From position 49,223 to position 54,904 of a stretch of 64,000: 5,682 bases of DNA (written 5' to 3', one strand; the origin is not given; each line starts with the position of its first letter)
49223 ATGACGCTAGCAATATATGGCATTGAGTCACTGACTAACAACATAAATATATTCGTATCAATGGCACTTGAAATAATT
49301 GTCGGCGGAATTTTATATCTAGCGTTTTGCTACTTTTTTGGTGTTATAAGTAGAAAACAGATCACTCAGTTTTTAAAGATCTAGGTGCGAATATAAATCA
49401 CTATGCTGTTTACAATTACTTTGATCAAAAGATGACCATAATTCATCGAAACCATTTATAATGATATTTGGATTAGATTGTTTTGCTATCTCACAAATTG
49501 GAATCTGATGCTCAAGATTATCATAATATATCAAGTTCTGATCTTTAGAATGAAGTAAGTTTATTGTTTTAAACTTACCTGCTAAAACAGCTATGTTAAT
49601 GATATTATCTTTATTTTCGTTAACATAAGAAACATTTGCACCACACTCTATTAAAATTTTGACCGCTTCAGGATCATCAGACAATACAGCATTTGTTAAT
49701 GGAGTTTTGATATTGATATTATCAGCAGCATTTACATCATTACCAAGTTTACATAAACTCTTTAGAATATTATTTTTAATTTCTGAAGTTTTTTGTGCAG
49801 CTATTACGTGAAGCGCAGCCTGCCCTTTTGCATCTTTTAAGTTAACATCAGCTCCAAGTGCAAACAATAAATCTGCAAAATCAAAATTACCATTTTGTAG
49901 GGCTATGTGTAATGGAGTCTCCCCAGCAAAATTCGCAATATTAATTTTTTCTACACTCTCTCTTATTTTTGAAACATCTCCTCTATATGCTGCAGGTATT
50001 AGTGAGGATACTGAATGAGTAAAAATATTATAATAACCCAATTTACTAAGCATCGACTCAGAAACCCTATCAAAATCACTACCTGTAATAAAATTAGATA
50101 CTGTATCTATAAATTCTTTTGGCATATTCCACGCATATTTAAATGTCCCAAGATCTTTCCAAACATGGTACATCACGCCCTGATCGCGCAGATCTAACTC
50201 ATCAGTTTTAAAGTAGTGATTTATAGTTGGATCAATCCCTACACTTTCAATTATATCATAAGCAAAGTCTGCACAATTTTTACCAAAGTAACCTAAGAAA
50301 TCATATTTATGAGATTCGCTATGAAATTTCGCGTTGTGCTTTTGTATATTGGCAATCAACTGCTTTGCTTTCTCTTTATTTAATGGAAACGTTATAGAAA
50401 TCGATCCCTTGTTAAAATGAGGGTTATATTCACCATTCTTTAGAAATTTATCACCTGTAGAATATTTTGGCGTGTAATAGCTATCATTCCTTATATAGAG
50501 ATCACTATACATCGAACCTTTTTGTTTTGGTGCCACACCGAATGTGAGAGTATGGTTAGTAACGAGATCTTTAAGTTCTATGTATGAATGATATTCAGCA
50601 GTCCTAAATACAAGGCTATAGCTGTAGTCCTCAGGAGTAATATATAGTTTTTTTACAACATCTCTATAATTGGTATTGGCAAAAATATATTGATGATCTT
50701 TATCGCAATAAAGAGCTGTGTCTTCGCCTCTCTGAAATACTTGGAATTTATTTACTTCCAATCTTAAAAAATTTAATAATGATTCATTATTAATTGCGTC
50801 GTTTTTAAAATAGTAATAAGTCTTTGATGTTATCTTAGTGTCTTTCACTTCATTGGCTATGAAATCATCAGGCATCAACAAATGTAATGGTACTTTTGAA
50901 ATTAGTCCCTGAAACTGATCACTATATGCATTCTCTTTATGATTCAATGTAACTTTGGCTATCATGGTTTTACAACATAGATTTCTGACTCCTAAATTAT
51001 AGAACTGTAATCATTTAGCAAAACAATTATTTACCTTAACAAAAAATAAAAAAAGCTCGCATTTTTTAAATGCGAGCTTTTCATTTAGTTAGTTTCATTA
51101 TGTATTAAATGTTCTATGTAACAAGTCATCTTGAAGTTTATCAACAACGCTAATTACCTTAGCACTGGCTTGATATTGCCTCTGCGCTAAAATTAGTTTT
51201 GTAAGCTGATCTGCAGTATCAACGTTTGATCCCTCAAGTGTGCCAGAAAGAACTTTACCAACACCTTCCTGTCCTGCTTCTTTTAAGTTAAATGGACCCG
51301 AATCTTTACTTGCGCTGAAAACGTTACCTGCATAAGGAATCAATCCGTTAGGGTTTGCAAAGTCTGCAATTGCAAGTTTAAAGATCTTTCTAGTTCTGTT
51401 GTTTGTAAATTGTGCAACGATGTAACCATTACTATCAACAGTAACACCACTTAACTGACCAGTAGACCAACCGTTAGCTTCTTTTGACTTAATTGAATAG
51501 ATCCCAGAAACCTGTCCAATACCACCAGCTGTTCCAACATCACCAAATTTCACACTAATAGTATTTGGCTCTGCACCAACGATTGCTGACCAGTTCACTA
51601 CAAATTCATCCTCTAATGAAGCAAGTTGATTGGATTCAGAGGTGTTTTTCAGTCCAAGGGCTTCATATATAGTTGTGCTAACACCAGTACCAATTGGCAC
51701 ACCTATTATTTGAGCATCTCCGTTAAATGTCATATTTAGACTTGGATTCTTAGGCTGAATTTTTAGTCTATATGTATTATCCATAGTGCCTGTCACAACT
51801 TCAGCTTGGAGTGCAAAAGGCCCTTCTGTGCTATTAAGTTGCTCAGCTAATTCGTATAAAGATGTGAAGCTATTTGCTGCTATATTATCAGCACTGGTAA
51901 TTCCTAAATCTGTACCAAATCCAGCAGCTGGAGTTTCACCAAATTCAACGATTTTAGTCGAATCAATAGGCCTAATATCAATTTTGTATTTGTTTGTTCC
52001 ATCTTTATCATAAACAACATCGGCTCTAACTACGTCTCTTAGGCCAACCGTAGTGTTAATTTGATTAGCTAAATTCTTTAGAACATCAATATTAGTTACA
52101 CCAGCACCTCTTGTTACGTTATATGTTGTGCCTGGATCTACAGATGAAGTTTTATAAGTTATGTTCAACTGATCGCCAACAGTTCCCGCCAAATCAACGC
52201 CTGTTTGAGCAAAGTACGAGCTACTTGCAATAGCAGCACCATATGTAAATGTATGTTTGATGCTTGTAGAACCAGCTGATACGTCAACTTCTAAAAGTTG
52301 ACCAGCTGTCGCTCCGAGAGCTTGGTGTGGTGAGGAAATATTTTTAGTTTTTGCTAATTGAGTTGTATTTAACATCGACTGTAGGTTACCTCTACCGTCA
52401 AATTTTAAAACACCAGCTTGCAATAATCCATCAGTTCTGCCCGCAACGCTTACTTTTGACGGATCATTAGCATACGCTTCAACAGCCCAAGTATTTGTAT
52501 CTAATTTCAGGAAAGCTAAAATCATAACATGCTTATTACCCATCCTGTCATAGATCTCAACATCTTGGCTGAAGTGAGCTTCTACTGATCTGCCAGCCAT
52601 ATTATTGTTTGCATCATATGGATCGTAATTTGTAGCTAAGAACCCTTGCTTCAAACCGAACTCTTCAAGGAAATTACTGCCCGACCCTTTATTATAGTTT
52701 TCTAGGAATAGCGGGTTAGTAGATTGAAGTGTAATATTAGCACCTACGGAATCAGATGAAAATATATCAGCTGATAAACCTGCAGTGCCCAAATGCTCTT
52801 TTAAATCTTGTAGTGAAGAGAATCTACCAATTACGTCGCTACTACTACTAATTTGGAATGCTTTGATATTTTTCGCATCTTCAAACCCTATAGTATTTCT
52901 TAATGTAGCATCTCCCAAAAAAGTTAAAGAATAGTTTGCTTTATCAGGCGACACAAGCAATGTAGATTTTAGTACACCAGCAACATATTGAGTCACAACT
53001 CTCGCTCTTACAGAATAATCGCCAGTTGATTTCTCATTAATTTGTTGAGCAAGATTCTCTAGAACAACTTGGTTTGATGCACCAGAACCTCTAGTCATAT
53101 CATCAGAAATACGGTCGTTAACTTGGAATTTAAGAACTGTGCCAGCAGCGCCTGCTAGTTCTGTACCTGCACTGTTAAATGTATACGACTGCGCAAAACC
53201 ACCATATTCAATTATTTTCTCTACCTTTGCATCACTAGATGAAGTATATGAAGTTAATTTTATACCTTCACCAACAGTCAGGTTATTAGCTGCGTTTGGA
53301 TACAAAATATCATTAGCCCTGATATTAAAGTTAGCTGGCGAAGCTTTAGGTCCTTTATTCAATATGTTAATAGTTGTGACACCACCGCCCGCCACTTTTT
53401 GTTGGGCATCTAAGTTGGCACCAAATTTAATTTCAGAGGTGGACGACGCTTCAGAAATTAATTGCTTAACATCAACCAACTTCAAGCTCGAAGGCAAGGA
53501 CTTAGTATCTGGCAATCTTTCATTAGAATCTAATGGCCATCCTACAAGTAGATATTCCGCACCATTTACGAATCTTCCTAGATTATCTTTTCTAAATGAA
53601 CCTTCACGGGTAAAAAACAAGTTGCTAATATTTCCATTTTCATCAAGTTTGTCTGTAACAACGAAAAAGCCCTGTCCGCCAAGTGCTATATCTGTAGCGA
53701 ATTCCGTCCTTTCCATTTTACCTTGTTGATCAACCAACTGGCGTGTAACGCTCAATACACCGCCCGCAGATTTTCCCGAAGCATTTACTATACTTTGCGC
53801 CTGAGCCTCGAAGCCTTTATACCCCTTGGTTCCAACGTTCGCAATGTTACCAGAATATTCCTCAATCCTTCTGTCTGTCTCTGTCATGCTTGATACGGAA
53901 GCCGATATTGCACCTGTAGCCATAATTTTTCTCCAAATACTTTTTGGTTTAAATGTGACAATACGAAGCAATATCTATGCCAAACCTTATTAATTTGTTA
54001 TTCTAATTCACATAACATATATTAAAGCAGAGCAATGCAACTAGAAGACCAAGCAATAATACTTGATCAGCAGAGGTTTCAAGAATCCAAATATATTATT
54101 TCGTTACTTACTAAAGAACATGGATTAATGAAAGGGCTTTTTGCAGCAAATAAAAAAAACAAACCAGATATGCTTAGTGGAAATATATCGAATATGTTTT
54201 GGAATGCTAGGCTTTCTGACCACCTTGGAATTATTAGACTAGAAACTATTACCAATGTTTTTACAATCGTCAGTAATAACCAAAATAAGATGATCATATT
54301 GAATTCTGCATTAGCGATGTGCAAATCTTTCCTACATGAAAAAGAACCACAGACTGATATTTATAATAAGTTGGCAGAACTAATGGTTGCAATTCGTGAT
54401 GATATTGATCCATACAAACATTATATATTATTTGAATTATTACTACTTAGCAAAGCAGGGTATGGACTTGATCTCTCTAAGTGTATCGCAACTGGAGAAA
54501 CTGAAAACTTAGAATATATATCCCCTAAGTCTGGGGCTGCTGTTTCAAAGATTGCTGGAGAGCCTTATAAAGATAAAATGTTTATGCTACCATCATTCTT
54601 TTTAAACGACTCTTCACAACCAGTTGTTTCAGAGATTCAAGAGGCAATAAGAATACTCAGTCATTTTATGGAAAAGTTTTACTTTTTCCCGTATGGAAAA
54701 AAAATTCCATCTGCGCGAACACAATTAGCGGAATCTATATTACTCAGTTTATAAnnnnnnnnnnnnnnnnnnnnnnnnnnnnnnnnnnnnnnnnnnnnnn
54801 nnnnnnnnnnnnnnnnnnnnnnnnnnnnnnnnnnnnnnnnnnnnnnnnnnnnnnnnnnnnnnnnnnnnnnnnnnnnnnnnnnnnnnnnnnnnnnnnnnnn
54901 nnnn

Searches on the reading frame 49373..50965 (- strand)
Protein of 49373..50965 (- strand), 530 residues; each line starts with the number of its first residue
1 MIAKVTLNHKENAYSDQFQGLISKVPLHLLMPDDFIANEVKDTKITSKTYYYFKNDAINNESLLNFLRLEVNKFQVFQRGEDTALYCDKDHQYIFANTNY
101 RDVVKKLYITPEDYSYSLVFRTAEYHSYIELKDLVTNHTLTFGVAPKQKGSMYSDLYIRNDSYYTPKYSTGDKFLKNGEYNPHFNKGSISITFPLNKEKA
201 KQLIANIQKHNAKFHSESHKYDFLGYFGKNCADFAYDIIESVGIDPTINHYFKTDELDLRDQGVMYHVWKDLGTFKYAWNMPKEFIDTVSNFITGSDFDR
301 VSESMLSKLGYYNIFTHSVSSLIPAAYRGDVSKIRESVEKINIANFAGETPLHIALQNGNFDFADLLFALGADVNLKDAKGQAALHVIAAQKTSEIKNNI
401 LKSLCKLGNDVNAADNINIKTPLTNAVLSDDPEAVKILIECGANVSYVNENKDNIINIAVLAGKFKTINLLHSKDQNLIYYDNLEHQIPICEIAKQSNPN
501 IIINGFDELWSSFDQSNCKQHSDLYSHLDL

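Call 24: search_protein_families(library=pfam, proteins=[window:49373-50965:-], max_evalue=0.001)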
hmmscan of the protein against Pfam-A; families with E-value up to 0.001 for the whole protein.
window:49373-50965:- (530 aa): 5 families
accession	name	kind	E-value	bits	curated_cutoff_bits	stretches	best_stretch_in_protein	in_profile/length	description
PF12796.13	Ank_2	-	3.3e-16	60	27.3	2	325-415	4-90/90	Ankyrin repeats (3 copies)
PF00023.36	Ank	-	1.2e-14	54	21.1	1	348-378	2-32/33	Ankyrin repeat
PF13637.12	Ank_4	-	2e-14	53.8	22.7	1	325-367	4-49/50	Ankyrin repeats (many copies)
PF13606.12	Ank_3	-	1.8e-12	46.5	22.3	1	348-375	2-29/30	Ankyrin repeat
PF13857.12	Ank_5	-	9.9e-11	42.2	27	1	341-386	9-54/56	Ankyrin repeats (many copies)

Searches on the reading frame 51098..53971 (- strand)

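Call 24: search_protein_families(library=pfam, proteins=[window:51098-53971:-], max_evalue=0.001)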
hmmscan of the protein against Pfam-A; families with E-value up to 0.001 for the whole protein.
window:51098-53971:- (957 aa): 3 families
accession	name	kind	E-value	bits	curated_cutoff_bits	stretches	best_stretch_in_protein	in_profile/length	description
PF06429.18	Flg_bbr_C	-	8.5e-15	54.4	23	1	909-950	2-43/46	Flagellar basal body rod FlgEFG protein C-terminal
PF07559.19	FlgE_D2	-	3.6e-13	50.7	22.7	1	464-577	19-134/142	Flagellar basal body protein FlaE D2 domain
PF22692.1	LlgE_F_G_D1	-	3e-05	24.5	27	1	96-144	1-43/64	Flagellar hook protein FlgE/F/G D1 domain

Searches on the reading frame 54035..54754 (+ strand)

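Call 78: search_protein_families(library=pfam, proteins=[window:54035-54754:+], max_evalue=0.05)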
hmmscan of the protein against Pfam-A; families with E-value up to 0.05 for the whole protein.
window:54035-54754:+ (239 aa): 2 families
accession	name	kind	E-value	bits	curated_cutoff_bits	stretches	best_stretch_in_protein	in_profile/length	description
PF02565.21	RecO_C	-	6.6e-17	62.1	22.1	1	85-213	6-146/157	Recombination protein O C terminal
PF11967.14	RecO_N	-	4.9e-10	39.7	27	1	1-69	1-73/80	Recombination protein O N terminal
